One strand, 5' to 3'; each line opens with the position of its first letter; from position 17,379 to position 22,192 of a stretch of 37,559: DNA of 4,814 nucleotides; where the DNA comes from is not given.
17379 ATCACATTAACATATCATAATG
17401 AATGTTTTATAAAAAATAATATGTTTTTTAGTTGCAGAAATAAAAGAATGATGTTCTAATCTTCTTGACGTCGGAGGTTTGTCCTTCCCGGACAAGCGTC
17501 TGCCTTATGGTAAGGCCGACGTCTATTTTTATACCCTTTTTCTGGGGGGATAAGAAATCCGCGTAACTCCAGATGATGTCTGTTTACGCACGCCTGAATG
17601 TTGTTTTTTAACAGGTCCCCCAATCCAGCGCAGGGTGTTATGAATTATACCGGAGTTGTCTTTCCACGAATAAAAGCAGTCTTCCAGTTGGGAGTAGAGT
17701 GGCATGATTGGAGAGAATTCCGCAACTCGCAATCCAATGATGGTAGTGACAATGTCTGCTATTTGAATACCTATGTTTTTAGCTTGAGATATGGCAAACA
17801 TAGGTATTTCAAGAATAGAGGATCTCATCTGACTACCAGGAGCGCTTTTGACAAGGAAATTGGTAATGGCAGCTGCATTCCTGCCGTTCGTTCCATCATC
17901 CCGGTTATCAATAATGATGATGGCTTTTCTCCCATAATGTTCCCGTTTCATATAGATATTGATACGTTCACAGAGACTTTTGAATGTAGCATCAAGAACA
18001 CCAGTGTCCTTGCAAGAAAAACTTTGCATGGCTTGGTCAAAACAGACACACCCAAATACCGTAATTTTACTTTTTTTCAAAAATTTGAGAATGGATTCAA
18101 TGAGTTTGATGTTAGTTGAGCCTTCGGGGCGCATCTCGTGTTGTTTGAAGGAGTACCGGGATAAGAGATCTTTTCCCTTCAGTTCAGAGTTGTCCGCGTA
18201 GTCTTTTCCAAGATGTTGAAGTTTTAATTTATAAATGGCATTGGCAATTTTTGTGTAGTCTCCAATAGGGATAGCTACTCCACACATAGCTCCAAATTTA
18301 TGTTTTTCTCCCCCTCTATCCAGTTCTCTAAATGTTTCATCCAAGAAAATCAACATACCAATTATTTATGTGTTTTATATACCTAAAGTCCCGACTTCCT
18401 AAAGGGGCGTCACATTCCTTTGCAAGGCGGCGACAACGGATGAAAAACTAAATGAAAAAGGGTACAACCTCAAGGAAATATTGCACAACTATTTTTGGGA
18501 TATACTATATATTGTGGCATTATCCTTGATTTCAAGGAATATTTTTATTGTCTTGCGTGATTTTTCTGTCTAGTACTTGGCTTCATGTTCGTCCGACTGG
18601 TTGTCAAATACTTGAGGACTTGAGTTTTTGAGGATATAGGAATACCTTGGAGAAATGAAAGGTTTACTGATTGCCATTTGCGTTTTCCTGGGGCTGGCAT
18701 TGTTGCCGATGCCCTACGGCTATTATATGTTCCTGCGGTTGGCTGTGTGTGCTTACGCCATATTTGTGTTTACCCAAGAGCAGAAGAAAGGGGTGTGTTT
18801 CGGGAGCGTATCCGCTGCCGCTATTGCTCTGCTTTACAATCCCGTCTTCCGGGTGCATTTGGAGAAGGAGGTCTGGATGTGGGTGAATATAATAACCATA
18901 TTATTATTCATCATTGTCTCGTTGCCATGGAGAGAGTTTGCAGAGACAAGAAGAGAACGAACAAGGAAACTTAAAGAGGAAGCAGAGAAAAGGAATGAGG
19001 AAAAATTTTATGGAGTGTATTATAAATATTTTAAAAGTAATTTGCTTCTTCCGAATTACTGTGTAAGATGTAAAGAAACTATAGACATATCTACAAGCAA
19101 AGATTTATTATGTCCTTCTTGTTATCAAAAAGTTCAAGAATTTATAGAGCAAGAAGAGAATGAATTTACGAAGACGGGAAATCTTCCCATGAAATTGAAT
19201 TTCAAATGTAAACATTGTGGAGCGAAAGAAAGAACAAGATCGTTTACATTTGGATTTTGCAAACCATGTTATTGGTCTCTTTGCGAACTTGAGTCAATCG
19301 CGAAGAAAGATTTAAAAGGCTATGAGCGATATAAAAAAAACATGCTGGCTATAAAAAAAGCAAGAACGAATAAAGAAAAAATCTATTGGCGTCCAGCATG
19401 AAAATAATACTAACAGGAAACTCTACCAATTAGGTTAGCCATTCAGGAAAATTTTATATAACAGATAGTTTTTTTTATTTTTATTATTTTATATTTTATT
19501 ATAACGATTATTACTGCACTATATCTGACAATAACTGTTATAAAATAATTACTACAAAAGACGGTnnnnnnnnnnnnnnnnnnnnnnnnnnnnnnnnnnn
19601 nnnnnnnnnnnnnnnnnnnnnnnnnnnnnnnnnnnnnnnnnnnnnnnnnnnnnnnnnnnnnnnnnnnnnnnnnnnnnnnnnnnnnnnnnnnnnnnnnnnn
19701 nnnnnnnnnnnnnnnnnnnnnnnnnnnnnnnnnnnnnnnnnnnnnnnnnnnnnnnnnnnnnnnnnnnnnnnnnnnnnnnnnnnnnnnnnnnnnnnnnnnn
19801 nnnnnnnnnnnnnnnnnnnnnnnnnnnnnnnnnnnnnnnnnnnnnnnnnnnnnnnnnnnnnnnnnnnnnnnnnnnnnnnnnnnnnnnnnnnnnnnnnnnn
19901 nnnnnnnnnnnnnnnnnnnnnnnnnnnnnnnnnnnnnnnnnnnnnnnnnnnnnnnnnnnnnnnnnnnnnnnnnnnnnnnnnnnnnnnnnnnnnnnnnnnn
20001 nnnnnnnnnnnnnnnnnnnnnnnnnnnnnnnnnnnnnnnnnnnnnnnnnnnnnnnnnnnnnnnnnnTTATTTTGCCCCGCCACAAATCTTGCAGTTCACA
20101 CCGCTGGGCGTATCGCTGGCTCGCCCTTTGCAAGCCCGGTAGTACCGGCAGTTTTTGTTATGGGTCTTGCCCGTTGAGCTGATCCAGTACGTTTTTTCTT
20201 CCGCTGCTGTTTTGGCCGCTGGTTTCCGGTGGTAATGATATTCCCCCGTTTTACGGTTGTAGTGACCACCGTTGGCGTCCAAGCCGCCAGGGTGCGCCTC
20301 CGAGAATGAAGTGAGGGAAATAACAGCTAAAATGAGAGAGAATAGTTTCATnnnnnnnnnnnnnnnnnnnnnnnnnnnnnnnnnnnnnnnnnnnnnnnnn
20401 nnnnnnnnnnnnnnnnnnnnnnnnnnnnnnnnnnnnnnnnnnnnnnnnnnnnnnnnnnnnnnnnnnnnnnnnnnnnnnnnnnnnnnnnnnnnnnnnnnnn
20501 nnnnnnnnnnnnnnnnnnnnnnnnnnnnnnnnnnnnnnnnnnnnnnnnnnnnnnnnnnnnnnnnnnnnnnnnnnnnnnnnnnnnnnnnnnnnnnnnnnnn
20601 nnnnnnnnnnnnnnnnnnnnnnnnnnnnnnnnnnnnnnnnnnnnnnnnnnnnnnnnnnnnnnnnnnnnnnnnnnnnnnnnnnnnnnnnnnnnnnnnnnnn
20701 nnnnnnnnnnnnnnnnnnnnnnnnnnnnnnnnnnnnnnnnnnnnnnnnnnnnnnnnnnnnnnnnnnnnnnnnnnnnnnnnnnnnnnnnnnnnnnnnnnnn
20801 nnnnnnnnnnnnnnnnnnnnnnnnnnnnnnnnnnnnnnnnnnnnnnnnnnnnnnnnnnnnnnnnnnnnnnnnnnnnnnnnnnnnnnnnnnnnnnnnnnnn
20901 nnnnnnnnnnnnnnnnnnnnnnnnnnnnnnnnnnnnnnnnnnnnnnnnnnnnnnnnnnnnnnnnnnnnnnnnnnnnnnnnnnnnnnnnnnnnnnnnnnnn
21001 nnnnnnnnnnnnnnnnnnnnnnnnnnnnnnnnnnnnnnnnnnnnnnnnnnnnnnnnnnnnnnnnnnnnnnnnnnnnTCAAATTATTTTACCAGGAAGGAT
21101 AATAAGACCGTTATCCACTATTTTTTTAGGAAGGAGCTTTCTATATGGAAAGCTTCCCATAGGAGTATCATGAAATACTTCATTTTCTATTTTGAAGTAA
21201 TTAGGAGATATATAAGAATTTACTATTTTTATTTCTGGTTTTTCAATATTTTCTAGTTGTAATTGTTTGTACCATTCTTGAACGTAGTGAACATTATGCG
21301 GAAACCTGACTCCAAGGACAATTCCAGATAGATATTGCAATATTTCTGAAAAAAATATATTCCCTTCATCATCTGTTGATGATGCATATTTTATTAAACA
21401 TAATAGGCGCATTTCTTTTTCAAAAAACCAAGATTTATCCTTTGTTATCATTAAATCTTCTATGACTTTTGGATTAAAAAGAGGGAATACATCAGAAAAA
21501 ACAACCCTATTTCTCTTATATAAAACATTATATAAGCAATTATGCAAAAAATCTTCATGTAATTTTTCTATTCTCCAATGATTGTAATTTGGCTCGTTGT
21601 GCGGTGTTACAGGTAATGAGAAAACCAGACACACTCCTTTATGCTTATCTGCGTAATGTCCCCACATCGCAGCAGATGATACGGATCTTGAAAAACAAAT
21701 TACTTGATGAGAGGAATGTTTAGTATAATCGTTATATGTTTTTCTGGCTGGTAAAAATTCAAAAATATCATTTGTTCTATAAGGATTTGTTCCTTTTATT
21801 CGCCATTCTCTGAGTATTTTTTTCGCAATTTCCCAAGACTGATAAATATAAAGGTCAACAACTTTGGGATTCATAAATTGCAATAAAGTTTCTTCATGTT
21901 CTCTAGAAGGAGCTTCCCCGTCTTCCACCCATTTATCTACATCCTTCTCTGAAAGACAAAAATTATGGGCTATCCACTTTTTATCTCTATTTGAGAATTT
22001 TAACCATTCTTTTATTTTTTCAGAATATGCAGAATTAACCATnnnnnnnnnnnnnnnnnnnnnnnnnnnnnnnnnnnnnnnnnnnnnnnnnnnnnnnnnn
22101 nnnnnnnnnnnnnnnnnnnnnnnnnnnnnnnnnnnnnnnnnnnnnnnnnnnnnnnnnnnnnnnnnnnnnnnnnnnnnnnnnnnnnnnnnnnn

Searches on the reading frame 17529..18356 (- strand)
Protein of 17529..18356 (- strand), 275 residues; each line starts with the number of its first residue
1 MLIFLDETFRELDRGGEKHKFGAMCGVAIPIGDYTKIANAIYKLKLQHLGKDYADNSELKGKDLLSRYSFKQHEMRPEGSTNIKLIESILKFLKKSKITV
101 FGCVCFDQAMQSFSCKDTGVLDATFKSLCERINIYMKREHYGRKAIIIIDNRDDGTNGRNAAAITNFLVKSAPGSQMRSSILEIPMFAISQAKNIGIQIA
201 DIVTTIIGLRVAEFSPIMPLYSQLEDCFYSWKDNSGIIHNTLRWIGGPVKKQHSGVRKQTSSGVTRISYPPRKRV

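Call 9: search_protein_families(library=phrogs, proteins=[window:17529-18356:-], max_evalue=0.01)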
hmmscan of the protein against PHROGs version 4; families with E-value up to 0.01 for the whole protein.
window:17529-18356:- (275 aa): 0 families

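Call 19: search_protein_families(library=pfam, proteins=[window:17529-18356:-], max_evalue=0.05)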
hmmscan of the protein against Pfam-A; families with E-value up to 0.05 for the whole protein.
window:17529-18356:- (275 aa): 1 family
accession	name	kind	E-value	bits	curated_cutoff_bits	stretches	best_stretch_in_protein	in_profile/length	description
PF12686.12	DUF3800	-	5.8e-10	40.5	21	1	2-208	1-147/149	Protein of unknown function (DUF3800)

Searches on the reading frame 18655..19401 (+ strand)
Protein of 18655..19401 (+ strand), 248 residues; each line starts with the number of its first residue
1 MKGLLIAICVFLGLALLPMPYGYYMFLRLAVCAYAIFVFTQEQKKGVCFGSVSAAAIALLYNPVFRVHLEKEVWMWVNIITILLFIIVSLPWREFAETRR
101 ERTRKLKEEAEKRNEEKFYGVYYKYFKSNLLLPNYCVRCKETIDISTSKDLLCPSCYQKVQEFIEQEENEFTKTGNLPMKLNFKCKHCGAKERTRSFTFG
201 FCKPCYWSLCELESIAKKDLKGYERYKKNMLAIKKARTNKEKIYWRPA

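Call 9: search_protein_families(library=phrogs, proteins=[window:18655-19401:+], max_evalue=0.01)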
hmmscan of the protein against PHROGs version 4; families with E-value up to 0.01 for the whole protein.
window:18655-19401:+ (248 aa): 0 families

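Call 19: search_protein_families(library=pfam, proteins=[window:18655-19401:+], max_evalue=0.05)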
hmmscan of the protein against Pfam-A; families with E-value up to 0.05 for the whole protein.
window:18655-19401:+ (248 aa): 3 families
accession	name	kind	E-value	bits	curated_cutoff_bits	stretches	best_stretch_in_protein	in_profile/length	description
PF20619.3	DUF6804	-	1e-19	70.9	27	1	4-88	5-89/91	Family of unknown function (DUF6804)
PF18912.6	DZR_2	-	0.00037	20.7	27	1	129-165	3-35/56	Double zinc ribbon domain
PF24042.1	DUF7351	-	0.011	16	31.2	1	149-193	65-105/177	Domain of unknown function (DUF7351)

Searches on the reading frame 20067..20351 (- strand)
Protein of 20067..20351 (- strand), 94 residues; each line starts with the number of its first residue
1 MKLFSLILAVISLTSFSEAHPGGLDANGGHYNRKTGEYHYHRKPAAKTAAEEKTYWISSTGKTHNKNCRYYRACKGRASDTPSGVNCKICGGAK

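Call 9: search_protein_families(library=phrogs, proteins=[window:20067-20351:-], max_evalue=0.01)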
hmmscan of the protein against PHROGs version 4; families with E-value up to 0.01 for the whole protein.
window:20067-20351:- (94 aa): 0 families

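Call 67: search_protein_families(library=pfam, proteins=[window:20067-20351:-], max_evalue=0.1)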
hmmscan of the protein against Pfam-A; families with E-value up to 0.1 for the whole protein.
window:20067-20351:- (94 aa): 2 families
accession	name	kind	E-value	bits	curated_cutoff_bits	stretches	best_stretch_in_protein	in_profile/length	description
PF14240.11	YHYH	-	0.00032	21.1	25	1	17-47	54-83/193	YHYH protein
PF12071.13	DUF3551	-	0.07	13.7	26.5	0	44-81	20-59/78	Protein of unknown function (DUF3551)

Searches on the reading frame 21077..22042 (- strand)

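Call 9: search_protein_families(library=phrogs, proteins=[window:21077-22042:-], max_evalue=0.01)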
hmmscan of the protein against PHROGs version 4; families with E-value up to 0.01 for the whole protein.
window:21077-22042:- (321 aa): 1 family
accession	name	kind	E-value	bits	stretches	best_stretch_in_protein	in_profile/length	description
phrog_1762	-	unknown function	9.3e-21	75.3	1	59-293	43-298/395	-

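Call 19: search_protein_families(library=pfam, proteins=[window:21077-22042:-], max_evalue=0.05)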
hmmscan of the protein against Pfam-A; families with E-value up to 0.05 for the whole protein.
window:21077-22042:- (321 aa): 1 family
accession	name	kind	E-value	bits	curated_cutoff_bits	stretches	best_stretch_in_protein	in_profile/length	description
PF11185.13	DUF2971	-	2.6e-07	32.3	22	1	126-213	1-89/89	Protein of unknown function (DUF2971)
